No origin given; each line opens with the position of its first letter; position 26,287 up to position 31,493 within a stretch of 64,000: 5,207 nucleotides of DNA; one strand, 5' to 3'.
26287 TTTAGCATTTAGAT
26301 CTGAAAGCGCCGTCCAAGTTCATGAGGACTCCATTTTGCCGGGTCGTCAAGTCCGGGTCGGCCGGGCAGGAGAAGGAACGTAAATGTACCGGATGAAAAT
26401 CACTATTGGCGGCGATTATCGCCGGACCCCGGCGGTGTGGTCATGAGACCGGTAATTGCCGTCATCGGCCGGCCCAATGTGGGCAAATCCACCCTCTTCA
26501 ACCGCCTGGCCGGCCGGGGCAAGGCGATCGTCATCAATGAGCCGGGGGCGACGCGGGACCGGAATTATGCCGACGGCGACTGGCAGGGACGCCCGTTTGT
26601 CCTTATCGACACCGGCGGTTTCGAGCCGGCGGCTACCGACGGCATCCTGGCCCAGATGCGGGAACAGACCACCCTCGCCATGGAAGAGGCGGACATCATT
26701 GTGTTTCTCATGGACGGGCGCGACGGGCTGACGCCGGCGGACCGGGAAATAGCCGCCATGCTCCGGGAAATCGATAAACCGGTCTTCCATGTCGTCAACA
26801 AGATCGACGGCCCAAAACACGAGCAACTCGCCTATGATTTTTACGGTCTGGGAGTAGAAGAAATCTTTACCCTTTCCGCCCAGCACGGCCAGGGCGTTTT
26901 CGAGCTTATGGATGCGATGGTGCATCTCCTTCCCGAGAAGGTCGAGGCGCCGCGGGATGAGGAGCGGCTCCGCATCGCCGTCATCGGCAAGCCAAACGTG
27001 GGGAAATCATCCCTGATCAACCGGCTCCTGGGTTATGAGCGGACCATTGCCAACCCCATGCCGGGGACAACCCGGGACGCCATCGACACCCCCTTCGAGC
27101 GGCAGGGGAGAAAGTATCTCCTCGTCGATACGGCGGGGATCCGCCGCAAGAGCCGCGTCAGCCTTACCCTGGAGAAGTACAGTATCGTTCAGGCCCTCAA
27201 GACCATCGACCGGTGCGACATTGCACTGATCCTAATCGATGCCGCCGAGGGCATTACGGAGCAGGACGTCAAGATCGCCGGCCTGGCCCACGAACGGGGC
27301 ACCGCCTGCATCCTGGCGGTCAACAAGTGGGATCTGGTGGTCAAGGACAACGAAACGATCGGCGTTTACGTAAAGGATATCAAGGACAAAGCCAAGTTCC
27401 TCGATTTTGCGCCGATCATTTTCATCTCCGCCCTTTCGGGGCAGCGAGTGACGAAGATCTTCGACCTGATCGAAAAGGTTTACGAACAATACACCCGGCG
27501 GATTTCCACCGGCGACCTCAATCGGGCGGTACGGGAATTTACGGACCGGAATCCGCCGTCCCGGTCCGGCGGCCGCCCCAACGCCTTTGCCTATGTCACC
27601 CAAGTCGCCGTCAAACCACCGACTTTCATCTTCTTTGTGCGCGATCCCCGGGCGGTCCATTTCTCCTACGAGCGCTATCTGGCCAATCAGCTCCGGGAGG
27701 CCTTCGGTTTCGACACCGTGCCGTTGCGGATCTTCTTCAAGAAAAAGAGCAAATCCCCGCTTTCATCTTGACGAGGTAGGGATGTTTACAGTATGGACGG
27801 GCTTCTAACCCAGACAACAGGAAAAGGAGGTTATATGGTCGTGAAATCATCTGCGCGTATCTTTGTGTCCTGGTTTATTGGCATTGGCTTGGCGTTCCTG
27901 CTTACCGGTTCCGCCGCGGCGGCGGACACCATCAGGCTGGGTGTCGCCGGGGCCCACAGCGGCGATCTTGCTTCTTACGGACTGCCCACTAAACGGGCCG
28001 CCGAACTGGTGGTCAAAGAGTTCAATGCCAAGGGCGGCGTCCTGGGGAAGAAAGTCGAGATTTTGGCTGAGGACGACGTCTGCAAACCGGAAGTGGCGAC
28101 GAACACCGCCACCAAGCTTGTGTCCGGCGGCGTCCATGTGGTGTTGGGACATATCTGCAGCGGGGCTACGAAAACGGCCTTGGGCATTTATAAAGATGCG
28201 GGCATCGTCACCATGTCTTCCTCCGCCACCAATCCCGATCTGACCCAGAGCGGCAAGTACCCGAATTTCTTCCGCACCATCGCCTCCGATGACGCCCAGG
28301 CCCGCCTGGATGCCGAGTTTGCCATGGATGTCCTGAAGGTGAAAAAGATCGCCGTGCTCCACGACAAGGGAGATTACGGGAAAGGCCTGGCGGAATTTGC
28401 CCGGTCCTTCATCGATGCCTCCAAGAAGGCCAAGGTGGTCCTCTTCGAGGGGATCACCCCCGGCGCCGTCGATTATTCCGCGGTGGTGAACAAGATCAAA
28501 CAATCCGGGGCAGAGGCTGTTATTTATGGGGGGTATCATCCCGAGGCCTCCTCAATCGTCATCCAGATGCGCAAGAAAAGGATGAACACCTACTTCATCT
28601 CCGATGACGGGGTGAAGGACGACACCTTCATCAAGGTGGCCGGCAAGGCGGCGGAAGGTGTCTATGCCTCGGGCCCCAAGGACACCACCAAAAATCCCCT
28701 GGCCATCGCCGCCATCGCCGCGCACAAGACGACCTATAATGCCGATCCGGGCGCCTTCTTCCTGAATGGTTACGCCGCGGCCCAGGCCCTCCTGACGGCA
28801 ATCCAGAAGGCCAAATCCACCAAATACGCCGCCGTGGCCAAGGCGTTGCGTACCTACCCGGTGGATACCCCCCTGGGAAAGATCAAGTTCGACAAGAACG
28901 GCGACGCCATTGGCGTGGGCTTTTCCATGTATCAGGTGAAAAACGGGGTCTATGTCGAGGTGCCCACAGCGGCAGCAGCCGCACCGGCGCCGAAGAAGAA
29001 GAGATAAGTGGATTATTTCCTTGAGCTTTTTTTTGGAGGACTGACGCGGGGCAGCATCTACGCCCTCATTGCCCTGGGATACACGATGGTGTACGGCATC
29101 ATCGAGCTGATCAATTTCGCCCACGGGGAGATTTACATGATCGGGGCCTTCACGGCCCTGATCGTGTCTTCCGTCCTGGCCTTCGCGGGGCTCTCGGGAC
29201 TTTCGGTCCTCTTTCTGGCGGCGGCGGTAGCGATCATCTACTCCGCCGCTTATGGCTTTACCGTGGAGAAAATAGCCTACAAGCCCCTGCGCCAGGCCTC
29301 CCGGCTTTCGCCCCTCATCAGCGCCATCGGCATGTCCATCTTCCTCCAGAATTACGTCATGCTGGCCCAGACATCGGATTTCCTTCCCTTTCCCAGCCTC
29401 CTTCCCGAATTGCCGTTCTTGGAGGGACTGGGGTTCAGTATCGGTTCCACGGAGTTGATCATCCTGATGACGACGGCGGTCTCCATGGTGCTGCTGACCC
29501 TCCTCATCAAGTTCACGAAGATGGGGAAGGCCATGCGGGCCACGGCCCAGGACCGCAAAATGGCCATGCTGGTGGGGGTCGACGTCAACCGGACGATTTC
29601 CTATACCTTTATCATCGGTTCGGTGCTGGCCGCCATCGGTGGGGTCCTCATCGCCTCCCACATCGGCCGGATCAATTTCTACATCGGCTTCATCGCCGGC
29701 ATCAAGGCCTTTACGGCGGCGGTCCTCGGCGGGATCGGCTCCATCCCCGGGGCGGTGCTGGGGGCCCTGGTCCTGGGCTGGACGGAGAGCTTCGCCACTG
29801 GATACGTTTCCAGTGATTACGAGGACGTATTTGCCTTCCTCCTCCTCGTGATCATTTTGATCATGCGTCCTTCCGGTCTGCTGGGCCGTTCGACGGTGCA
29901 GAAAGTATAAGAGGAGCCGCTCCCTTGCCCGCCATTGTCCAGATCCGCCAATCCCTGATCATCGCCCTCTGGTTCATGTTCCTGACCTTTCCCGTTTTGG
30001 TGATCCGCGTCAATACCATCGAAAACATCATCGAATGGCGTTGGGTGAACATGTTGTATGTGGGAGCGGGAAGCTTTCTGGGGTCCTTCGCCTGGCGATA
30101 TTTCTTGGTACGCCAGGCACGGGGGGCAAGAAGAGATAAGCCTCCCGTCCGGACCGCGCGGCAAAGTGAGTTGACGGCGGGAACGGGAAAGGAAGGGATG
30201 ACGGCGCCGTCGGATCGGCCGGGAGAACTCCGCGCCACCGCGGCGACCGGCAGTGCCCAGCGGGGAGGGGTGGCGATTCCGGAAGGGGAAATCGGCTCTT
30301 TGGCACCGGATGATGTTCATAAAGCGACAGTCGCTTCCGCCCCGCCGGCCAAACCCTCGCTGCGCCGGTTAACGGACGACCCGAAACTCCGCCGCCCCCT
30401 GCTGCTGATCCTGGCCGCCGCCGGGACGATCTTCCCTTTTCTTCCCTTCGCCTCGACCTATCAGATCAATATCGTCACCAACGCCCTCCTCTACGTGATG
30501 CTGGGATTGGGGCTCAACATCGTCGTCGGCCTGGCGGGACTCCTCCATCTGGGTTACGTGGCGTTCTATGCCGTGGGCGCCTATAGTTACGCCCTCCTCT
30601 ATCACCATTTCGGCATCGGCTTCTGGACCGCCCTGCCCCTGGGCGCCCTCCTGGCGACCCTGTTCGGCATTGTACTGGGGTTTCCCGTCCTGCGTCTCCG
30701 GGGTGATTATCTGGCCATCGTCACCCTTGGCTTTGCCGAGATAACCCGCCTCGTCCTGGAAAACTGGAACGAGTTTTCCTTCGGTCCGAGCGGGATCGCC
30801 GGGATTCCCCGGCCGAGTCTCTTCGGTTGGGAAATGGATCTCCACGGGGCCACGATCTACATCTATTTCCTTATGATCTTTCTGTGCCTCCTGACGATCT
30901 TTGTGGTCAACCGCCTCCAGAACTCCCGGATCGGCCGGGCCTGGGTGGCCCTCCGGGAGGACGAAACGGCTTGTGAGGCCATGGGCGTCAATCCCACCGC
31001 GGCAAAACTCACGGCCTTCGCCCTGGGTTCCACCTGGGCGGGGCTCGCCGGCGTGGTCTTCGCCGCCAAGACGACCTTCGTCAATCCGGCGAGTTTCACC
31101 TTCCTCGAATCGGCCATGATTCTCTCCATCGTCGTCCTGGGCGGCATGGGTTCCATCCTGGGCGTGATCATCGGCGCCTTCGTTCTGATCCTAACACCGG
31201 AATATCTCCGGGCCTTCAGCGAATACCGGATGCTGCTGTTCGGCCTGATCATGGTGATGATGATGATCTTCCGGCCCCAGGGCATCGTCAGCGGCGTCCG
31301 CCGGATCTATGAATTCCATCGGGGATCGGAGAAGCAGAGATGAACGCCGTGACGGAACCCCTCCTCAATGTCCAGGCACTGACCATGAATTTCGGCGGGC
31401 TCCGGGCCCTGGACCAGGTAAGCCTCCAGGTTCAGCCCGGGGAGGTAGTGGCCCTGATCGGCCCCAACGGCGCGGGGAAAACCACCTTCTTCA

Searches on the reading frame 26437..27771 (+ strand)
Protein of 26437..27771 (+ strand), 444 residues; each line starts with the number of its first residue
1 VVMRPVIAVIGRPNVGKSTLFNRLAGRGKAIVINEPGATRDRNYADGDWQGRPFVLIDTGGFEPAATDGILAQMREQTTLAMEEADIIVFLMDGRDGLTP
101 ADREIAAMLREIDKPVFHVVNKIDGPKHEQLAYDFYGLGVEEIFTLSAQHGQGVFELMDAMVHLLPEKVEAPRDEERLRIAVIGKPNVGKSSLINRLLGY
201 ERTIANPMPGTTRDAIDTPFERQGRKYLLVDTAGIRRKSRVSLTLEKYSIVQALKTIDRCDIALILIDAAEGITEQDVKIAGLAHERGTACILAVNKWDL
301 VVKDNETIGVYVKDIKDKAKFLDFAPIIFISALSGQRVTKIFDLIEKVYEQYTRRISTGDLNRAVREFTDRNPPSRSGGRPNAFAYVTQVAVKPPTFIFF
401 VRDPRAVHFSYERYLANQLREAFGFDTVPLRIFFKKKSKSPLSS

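Call 54: search_protein_families(library=pfam, proteins=[window:26437-27771:+], max_evalue=0.00001)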
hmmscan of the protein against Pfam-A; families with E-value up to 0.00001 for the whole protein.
window:26437-27771:+ (444 aa): 8 families
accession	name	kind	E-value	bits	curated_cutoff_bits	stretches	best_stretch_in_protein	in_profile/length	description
PF01926.29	MMR_HSR1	-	9.6e-59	196.9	21.9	2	7-122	2-113/113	50S ribosome-binding GTPase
PF14714.11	KH_dom-like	-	6e-29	100.6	27.3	1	355-435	1-81/81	KH-domain-like of EngA bacterial GTPase enzymes, C-terminal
PF00009.33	GTP_EFTU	-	1e-27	97.4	26.5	2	178-349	4-186/188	Elongation factor Tu GTP binding domain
PF02421.24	FeoB_N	-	2.3e-27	95.9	27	2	179-343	2-154/156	Ferrous iron transport protein B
PF00350.29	Dynamin_N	-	1.1e-13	52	27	0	180-211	1-32/168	Dynamin family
PF03193.22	RsgA_GTPase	-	4.4e-08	33.6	30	0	179-202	108-131/174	RsgA GTPase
PF04548.22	AIG1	-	4.2e-07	30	27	0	178-280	1-103/212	AIG1 family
PF10662.15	PduV-EutP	-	3.3e-06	27.4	21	0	81-160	60-140/143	Ethanolamine utilisation - propanediol utilisation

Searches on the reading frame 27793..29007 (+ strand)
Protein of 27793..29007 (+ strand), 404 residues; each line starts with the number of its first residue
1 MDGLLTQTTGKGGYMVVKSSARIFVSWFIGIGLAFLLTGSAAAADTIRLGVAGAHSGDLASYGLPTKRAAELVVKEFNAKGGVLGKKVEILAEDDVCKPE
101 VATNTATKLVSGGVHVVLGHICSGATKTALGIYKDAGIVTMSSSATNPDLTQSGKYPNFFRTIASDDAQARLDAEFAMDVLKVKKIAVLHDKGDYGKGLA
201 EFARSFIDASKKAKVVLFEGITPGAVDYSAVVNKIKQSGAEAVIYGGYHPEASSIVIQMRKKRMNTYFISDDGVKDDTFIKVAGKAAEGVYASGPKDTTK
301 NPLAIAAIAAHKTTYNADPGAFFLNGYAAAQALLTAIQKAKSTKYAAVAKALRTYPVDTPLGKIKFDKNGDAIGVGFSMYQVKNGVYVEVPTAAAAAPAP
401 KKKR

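Call 54: search_protein_families(library=pfam, proteins=[window:27793-29007:+], max_evalue=0.00001)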
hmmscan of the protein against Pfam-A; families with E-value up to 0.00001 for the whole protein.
window:27793-29007:+ (404 aa): 3 families
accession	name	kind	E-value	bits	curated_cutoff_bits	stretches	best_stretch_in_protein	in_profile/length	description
PF13458.12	Peripla_BP_6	-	8.4e-54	183.9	31.7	1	46-384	1-341/343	Periplasmic binding protein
PF01094.35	ANF_receptor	-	8.7e-26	91.2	25.4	1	67-383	3-351/353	Receptor family ligand binding region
PF13433.12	Peripla_BP_5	-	1.1e-14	54.8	27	1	47-369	1-323/363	Periplasmic binding protein domain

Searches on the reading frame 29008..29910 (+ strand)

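Call 54: search_protein_families(library=pfam, proteins=[window:29008-29910:+], max_evalue=0.00001)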
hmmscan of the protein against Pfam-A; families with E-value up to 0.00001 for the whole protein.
window:29008-29910:+ (300 aa): 1 family
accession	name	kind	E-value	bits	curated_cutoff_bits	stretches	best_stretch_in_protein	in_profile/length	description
PF02653.21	BPD_transp_2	-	2.8e-42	145.2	26.8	1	9-284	3-269/269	Branched-chain amino acid transport system / permease component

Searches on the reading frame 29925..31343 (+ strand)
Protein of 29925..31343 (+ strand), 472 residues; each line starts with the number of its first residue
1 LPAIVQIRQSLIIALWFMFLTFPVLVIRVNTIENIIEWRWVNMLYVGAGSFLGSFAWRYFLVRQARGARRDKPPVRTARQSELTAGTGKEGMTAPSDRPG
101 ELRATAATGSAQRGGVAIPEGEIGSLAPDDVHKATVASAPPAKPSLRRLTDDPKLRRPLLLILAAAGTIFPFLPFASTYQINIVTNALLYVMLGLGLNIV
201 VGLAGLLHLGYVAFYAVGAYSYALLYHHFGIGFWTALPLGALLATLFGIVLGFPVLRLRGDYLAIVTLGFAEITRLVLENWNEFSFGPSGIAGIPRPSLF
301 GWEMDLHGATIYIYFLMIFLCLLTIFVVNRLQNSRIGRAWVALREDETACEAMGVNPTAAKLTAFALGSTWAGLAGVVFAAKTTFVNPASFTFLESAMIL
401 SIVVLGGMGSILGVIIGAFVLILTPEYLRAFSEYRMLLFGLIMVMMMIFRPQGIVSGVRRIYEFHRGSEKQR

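Call 54: search_protein_families(library=pfam, proteins=[window:29925-31343:+], max_evalue=0.00001)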
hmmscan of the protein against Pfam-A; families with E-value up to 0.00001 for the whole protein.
window:29925-31343:+ (472 aa): 1 family
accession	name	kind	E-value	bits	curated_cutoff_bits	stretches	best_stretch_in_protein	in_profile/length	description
PF02653.21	BPD_transp_2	-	7.4e-53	179.8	26.8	1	181-447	3-269/269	Branched-chain amino acid transport system / permease component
